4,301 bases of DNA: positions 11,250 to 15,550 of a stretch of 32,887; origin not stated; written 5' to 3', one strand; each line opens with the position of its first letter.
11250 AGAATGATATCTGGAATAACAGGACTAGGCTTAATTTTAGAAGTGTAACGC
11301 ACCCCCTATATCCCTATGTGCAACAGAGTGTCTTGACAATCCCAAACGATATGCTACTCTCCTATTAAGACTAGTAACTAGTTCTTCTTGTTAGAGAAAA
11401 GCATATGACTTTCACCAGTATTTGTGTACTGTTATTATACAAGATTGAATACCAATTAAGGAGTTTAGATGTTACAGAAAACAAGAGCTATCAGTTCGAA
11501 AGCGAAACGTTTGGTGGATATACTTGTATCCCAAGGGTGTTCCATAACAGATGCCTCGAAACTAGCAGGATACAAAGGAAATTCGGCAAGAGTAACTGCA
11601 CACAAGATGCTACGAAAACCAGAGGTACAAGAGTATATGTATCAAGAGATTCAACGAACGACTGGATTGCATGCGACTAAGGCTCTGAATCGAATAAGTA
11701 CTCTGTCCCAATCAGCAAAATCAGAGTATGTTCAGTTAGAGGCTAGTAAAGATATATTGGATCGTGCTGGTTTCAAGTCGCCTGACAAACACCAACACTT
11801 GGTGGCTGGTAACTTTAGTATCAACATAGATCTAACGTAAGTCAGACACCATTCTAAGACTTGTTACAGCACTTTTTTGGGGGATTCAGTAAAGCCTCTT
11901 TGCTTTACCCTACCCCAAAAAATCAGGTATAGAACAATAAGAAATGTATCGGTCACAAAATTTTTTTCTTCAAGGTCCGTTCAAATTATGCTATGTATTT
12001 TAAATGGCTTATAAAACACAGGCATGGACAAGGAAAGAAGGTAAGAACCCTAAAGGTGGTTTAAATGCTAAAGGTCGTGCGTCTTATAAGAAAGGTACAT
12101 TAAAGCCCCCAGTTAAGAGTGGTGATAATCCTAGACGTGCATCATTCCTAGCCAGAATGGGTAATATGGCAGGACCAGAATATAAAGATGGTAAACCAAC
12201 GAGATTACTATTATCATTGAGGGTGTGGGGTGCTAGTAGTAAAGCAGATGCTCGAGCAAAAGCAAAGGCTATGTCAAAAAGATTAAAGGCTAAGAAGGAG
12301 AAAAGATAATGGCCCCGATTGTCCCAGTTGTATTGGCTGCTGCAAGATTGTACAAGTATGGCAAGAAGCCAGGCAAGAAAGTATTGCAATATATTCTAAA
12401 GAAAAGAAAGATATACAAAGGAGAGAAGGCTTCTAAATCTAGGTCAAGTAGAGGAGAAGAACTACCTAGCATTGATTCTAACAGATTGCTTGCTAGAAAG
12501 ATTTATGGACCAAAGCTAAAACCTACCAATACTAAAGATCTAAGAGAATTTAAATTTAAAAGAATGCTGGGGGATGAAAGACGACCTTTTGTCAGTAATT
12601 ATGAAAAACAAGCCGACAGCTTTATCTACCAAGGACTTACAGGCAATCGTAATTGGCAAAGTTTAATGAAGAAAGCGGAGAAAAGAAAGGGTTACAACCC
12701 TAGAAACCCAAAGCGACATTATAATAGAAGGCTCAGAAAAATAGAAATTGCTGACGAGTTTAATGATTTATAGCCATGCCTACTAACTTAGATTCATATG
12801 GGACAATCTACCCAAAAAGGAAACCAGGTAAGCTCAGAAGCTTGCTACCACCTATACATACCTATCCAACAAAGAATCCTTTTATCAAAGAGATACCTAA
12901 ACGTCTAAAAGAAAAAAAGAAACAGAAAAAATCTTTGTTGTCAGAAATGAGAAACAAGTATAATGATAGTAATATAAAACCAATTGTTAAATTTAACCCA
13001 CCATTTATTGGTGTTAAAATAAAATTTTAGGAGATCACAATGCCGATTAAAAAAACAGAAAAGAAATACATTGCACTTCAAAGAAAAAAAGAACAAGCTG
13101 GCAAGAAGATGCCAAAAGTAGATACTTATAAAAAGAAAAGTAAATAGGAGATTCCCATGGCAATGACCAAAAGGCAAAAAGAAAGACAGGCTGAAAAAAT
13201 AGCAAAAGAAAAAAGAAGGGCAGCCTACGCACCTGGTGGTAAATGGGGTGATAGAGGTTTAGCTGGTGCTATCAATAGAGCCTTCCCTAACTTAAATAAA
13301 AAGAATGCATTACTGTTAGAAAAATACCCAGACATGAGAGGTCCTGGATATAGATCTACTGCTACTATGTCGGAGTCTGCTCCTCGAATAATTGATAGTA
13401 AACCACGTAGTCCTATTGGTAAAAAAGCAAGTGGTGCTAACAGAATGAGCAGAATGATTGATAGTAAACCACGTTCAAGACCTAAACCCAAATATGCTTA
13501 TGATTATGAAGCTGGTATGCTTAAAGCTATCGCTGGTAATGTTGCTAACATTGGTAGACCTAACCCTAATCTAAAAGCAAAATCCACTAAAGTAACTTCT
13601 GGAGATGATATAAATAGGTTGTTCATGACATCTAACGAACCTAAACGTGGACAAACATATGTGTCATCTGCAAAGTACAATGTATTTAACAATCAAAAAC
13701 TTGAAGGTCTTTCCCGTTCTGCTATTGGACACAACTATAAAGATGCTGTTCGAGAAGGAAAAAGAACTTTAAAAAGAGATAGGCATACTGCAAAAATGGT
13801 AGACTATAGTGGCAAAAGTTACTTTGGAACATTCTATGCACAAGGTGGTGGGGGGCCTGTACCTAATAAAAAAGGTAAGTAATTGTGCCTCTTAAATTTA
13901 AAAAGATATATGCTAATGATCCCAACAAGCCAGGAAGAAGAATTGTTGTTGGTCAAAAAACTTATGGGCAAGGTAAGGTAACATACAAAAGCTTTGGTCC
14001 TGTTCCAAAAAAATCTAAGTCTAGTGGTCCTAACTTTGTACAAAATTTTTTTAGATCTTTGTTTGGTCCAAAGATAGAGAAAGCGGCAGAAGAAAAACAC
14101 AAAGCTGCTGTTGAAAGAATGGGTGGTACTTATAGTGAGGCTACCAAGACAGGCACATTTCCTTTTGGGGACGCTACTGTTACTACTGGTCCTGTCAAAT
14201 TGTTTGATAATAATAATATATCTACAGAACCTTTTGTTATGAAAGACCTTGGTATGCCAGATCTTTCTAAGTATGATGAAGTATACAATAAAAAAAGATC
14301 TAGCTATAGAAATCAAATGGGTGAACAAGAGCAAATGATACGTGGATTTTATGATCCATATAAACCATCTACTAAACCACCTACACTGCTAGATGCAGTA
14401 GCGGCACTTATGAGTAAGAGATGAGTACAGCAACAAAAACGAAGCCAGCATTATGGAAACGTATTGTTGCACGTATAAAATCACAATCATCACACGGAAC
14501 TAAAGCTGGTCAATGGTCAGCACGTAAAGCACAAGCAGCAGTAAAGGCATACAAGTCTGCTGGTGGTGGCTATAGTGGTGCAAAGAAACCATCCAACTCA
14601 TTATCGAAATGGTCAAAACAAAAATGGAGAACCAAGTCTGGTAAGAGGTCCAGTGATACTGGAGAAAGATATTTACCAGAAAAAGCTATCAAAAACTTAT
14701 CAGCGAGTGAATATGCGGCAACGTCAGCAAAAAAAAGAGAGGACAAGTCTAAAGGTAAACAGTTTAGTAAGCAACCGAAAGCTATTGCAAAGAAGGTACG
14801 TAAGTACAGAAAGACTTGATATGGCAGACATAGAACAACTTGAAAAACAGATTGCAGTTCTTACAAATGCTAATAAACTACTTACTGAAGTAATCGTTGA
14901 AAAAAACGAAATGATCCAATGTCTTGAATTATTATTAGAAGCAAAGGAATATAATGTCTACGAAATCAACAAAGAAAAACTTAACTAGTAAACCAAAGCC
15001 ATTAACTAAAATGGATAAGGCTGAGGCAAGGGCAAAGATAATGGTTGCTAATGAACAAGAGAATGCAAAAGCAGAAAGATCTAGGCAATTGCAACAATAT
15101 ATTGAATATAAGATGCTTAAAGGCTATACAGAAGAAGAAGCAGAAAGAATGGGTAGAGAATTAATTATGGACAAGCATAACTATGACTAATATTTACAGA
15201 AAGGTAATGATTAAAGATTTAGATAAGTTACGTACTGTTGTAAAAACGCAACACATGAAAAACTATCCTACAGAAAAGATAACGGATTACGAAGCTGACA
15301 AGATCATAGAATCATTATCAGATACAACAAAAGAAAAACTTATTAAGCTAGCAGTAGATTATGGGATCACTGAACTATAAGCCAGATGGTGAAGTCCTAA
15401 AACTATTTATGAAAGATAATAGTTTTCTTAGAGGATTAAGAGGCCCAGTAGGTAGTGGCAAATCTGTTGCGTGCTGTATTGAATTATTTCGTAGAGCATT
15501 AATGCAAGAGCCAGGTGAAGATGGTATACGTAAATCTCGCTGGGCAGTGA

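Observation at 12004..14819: Cassette of seven consecutive polycationic, low-complexity ORFs that splits terS from terL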

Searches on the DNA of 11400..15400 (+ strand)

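Call 7: search_dna_similar(query=window:11400-15400:+, collection=phages, mode=distant, max_rows=20)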
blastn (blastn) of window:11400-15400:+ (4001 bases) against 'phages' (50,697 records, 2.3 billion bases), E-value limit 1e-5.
Records with a match: 11; places in all: 14; records where one place covers at least 80% of the query: 0.
Best place of each record, by identity: 60-80% 11.
By first word of the organism name: Pelagibacter 9; Methylophilales 2.
By host as written in the record: Candidatus Pelagibacter sp. HTCC7211 3; Candidatus Pelagibacter sp. HTCC1062 3; Candidatus Pelagibacter ubique HTCC1062 2; Methylophilales bacterium FZCC0133 2; Candidadtus Pelagibacter sp. HTCC1062 1.
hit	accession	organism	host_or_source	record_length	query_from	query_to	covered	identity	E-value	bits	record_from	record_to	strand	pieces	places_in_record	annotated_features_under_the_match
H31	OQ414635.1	Pelagibacter phage EXVC031P Hodr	Candidadtus Pelagibacter sp. HTCC1062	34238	100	3991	32%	70.4%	3e-65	577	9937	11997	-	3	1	hypothetical protein (x9) | ribosome_binding_site (x3)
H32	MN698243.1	Pelagibacter phage HTVC104P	Candidatus Pelagibacter sp. HTCC7211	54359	3076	3399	7%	74.7%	5e-18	189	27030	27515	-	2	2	hypothetical protein (x3)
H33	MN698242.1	Pelagibacter phage HTVC103P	Candidatus Pelagibacter sp. HTCC7211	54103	3076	3390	7%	75.7%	1e-18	195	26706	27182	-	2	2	hypothetical protein (x3)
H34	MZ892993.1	Pelagibacter phage HTVC033P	Candidatus Pelagibacter sp. HTCC1062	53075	614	3395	7%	76.7%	3e-27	195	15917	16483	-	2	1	hypothetical protein (x4)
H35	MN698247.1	Pelagibacter phage HTVC115P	Candidatus Pelagibacter sp. HTCC7211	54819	3210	3425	5%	72.7%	5e-25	124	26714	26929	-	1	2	hypothetical protein (x2)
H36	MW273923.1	Pelagibacter phage HTVC035P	Candidatus Pelagibacter sp. HTCC1062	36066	3217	3412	5%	68.9%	2e-11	80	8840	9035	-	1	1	hypothetical protein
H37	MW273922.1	Pelagibacter phage HTVC034P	Candidatus Pelagibacter sp. HTCC1062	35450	3219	3412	5%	69.6%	4e-13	85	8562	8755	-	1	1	hypothetical protein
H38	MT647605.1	Pelagibacter phage Lederberg EXVC029P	Candidatus Pelagibacter ubique HTCC1062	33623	3217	3391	4%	71.3%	3e-14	89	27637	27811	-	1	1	hypothetical protein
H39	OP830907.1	Methylophilales phage MEP402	Methylophilales bacterium FZCC0133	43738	604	747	4%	76.2%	2e-17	99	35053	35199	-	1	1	hypothetical protein (x2)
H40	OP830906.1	Methylophilales phage MEP401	Methylophilales bacterium FZCC0133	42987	604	747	4%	74.7%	9e-15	91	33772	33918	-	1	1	hypothetical protein (x2)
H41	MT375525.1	Pelagibacter phage Greip EXVC021P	Candidatus Pelagibacter ubique HTCC1062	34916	615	699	2%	79.5%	3e-8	69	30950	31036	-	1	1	RecA-like recombination protein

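Call 8: get_annotated_region(hit=H31, flank=4000)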
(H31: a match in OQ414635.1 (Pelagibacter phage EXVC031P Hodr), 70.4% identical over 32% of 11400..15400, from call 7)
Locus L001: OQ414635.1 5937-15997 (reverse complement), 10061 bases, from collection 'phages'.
description: Pelagibacter phage EXVC031P Hodr, complete genome.
organism: Pelagibacter phage EXVC031P Hodr (NCBI taxid 3029570)
taxonomy: Viruses; Duplodnaviria; Heunggongvirae; Uroviricota; Caudoviricetes
host: Candidadtus Pelagibacter sp. HTCC1062; source: -; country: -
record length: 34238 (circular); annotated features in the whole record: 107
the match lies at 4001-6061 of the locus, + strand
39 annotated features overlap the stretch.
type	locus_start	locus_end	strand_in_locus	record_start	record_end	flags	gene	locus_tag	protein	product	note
CDS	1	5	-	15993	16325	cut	-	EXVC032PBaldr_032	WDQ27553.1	hypothetical protein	CPT_C6N2_1062_C8_A_0.3_0000001_vscat_2__len_342 38__circular_032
CDS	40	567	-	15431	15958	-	-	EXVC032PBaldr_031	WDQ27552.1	hypothetical protein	CPT_C6N2_1062_C8_A_0.3_0000001_vscat_2__len_342 38__circular_031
CDS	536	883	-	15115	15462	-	-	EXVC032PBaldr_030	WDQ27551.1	hypothetical protein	CPT_C6N2_1062_C8_A_0.3_0000001_vscat_2__len_342 38__circular_030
regulatory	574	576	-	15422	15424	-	-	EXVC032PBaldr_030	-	ribosome_binding_site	-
CDS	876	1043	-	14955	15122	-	-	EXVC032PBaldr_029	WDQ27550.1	hypothetical protein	CPT_C6N2_1062_C8_A_0.3_0000001_vscat_2__len_342 38__circular_029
regulatory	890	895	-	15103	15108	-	-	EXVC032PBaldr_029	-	ribosome_binding_site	-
CDS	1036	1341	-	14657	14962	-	-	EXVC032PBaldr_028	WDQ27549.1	hypothetical protein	CPT_C6N2_1062_C8_A_0.3_0000001_vscat_2__len_342 38__circular_028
regulatory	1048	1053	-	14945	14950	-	-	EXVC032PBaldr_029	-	ribosome_binding_site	-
regulatory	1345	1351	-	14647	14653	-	-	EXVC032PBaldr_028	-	ribosome_binding_site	-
CDS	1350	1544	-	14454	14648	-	-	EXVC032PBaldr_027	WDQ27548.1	hypothetical protein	CPT_C6N2_1062_C8_A_0.3_0000001_vscat_2__len_342 38__circular_027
CDS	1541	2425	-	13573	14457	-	-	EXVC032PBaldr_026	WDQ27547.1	hypothetical protein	CPT_C6N2_1062_C8_A_0.3_0000001_vscat_2__len_342 38__circular_026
regulatory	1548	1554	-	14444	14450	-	-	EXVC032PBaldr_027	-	ribosome_binding_site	-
regulatory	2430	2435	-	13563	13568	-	-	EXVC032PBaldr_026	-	ribosome_binding_site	-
CDS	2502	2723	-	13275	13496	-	-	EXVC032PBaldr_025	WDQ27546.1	hypothetical protein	CPT_C6N2_1062_C8_A_0.3_0000001_vscat_2__len_342 38__circular_025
CDS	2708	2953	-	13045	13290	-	-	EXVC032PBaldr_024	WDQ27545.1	hypothetical protein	CPT_C6N2_1062_C8_A_0.3_0000001_vscat_2__len_342 38__circular_024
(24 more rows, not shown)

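Call 28: get_annotated_region(hit=H33, flank=5000)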
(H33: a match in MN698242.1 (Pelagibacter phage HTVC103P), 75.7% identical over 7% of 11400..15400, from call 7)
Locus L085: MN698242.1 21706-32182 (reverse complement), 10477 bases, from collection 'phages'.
description: Pelagibacter phage HTVC103P, complete genome.
organism: Pelagibacter phage HTVC103P (NCBI taxid 2686458)
taxonomy: Viruses; Duplodnaviria; Heunggongvirae; Uroviricota; Caudoviricetes
host: Candidatus Pelagibacter sp. HTCC7211; source: seawater; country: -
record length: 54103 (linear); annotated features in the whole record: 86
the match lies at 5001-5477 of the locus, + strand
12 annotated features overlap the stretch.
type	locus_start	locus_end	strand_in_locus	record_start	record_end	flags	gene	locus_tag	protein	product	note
CDS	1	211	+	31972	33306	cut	-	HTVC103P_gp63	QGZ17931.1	hypothetical protein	-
CDS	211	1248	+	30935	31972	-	-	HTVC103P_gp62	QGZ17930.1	hypothetical protein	-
CDS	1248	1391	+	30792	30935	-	-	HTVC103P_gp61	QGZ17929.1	hypothetical protein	-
CDS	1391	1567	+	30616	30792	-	-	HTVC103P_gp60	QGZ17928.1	hypothetical protein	-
CDS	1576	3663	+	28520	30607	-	-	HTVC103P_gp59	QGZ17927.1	hypothetical protein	-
CDS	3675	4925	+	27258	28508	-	-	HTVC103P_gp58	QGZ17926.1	hypothetical protein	-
CDS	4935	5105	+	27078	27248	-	-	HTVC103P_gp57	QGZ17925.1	hypothetical protein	-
CDS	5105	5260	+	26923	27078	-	-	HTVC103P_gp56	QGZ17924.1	hypothetical protein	-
CDS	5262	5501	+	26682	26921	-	-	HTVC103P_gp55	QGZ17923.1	hypothetical protein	-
CDS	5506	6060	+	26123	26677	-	-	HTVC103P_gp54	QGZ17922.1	hypothetical protein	-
CDS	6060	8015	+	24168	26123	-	-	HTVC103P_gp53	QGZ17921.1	hypothetical protein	-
CDS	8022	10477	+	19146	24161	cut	-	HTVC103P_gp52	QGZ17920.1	hypothetical protein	-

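Call 29: get_annotated_region(hit=H36, flank=5000)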
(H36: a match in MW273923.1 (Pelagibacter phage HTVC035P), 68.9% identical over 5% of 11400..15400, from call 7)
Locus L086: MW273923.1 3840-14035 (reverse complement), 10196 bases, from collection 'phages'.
description: Pelagibacter phage HTVC035P, complete genome.
organism: Pelagibacter phage HTVC035P (NCBI taxid 2796521)
taxonomy: Viruses; Duplodnaviria; Heunggongvirae; Uroviricota; Caudoviricetes
host: Candidatus Pelagibacter sp. HTCC1062; source: seawater; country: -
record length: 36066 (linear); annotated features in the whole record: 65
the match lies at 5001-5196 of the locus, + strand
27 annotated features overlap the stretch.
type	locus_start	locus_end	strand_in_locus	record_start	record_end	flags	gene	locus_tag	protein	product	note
CDS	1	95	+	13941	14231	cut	-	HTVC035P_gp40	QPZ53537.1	hypothetical protein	-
CDS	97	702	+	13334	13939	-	-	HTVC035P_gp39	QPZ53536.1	hypothetical protein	-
CDS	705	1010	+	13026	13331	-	-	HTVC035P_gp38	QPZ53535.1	hypothetical protein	-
CDS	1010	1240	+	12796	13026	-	-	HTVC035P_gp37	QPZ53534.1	hypothetical protein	-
CDS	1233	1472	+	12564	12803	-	-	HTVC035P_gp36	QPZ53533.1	hypothetical protein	-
CDS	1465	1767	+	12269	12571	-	-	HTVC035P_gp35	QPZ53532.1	hypothetical protein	-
CDS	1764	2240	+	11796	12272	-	-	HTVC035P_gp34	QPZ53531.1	putative peptidase M15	-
CDS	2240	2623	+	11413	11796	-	-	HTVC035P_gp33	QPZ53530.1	hypothetical protein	-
CDS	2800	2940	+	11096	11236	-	-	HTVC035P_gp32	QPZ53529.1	hypothetical protein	-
CDS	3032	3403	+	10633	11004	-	-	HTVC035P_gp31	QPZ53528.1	hypothetical protein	-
CDS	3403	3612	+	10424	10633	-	-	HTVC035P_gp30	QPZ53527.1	hypothetical protein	-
CDS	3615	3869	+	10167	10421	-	-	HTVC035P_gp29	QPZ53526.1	hypothetical protein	-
CDS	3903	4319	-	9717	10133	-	-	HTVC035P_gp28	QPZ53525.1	hypothetical protein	-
CDS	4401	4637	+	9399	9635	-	-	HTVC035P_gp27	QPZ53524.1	hypothetical protein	-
CDS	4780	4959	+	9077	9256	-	-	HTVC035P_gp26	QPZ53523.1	hypothetical protein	-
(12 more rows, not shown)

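Call 30: get_annotated_region(hit=H41, flank=3000)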
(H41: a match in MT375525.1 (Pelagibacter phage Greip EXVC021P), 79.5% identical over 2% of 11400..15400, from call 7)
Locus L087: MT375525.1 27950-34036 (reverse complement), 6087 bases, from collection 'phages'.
description: Pelagibacter phage Greip EXVC021P, complete genome.
organism: Pelagibacter phage Greip EXVC021P (NCBI taxid 2736229)
taxonomy: Viruses; Duplodnaviria; Heunggongvirae; Uroviricota; Caudoviricetes
host: Candidatus Pelagibacter ubique HTCC1062; source: -; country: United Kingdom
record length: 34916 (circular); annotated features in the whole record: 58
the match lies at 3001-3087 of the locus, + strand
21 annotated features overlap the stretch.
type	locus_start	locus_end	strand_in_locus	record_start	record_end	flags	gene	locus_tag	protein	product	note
CDS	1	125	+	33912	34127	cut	-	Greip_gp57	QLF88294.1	hypothetical protein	-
CDS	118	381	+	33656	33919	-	-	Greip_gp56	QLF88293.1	hypothetical protein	-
CDS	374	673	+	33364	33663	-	-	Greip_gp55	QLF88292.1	Peptidase_M15_3 domain-containing protein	-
CDS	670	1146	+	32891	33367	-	-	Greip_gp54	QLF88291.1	Peptidase_M15_3 domain-containing protein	-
CDS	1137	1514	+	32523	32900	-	-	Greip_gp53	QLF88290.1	hypothetical protein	-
CDS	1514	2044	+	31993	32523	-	-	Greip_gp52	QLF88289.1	HNH endonuclease-like protein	-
CDS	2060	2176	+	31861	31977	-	-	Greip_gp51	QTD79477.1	HNH endonuclease-like protein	-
CDS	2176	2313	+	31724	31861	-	-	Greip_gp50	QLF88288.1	hypothetical protein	-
CDS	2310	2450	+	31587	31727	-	-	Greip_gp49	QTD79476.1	hypothetical protein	-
CDS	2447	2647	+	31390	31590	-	-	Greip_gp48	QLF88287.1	hypothetical protein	-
CDS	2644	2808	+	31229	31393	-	-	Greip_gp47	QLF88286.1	hypothetical protein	-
CDS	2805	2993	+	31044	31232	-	-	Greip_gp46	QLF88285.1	hypothetical protein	-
CDS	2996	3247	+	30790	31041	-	-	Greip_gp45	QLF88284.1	RecA-like recombination protein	Gp114 RecA-like recombination protein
CDS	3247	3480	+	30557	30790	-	-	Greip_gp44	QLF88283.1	hypothetical protein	-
CDS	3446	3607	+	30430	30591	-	-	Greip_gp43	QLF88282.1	hypothetical protein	-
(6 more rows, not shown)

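Call 102: get_annotated_region(hit=H39, flank=4000)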
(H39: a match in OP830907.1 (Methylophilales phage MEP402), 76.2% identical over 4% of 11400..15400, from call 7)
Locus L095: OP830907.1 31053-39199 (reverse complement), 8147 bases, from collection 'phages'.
description: Methylophilales phage MEP402, complete genome.
organism: Methylophilales phage MEP402 (NCBI taxid 3003801)
taxonomy: Viruses; Duplodnaviria; Heunggongvirae; Uroviricota; Caudoviricetes; Zobellviridae
host: Methylophilales bacterium FZCC0133; source: seawater; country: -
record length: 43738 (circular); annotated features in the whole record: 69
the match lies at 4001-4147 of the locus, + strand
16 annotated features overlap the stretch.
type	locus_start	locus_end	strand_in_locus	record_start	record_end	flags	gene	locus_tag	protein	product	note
CDS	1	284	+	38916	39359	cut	-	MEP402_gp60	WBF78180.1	tail fiber protein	-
CDS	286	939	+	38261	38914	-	-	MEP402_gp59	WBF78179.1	hypothetical protein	-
CDS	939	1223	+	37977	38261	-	-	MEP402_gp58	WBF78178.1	hypothetical protein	-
CDS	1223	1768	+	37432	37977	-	-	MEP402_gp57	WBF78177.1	putative tail fiber protein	-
CDS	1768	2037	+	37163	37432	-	-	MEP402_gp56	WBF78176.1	hypothetical protein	-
CDS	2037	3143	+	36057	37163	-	-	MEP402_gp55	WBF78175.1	tail fiber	-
CDS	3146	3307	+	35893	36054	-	-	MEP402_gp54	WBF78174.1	hypothetical protein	-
CDS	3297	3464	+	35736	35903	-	-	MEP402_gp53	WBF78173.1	hypothetical protein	-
CDS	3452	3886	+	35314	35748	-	-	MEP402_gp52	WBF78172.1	hypothetical protein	-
CDS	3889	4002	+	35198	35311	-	-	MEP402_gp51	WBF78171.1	hypothetical protein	-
CDS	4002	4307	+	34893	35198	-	-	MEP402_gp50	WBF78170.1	hypothetical protein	-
CDS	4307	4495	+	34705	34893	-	-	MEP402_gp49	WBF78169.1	hypothetical protein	-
CDS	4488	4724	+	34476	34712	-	-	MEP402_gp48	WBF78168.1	hypothetical protein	-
CDS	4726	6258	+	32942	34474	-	-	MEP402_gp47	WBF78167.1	terminase large subunit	-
CDS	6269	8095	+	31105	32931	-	-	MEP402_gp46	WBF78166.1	portal protein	-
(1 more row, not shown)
